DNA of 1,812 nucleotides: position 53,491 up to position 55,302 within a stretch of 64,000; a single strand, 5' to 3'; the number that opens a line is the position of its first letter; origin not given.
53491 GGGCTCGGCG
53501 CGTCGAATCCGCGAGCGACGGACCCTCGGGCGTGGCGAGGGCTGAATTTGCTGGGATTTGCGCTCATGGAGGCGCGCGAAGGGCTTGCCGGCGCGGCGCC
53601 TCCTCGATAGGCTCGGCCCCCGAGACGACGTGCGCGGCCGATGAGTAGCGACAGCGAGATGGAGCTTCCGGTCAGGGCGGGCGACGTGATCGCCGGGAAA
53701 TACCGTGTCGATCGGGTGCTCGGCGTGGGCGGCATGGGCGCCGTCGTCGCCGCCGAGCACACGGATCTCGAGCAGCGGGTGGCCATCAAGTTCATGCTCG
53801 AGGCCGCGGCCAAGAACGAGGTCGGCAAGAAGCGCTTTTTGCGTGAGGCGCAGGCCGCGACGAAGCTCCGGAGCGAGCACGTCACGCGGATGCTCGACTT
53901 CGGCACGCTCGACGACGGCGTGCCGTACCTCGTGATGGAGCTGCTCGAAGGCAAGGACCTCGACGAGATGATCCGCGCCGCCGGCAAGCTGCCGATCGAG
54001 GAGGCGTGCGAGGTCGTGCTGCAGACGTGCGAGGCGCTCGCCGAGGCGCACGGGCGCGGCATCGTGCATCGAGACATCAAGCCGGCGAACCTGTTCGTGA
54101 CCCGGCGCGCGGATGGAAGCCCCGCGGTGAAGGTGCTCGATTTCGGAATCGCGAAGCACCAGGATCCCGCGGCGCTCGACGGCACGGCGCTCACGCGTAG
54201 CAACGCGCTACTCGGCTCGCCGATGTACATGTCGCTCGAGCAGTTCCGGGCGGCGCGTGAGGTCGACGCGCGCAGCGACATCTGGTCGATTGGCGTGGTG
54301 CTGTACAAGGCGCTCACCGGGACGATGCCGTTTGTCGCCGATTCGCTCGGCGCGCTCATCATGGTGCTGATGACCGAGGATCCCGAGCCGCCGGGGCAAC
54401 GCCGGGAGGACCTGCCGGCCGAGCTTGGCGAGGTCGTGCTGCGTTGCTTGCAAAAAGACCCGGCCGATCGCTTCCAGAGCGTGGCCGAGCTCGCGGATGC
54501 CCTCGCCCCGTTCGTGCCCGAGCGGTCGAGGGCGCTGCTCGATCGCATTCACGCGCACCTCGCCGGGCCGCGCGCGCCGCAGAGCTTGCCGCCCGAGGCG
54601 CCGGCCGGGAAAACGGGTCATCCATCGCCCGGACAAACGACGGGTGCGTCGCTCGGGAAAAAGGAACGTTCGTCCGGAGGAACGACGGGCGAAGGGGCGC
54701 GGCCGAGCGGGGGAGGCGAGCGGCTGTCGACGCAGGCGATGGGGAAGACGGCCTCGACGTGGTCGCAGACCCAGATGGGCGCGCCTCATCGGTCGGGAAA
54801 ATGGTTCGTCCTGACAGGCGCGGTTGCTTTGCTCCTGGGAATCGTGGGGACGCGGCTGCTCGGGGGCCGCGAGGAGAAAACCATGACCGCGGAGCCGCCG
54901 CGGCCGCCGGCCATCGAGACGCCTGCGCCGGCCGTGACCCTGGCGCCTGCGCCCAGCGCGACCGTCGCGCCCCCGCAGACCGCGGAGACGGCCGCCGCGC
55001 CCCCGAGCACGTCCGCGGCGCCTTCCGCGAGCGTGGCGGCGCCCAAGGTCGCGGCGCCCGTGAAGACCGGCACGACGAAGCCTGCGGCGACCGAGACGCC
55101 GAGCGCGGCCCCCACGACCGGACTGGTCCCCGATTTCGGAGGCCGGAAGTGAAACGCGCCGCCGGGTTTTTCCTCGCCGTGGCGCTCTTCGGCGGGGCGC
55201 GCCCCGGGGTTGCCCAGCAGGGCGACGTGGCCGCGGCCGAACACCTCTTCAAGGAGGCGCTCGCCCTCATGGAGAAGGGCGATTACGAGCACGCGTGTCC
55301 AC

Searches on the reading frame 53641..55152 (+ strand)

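Call 91: search_protein_families(library=pfam, proteins=[window:53641-55152:+], max_evalue=0.001)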
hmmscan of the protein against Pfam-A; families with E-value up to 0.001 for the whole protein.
window:53641-55152:+ (503 aa): 5 families
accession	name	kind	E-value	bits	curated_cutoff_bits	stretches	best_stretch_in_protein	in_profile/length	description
PF00069.31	Pkinase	-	2.9e-44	151.9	31.7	1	21-279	1-253/263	Protein kinase domain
PF07714.23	PK_Tyr_Ser-Thr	-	2e-31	109.7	23.1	1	23-278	3-249/258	Protein tyrosine and serine/threonine kinase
PF01636.29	APH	-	1.1e-05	25.7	23.2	1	120-177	148-203/239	Phosphotransferase enzyme family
PF03109.22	ABC1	-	1.3e-05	24.9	22.9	1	50-176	94-219/244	ABC1 atypical kinase-like domain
PF06293.20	Kdo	-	0.00036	20.5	21.3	1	60-176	52-174/207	Lipopolysaccharide kinase (Kdo/WaaP) family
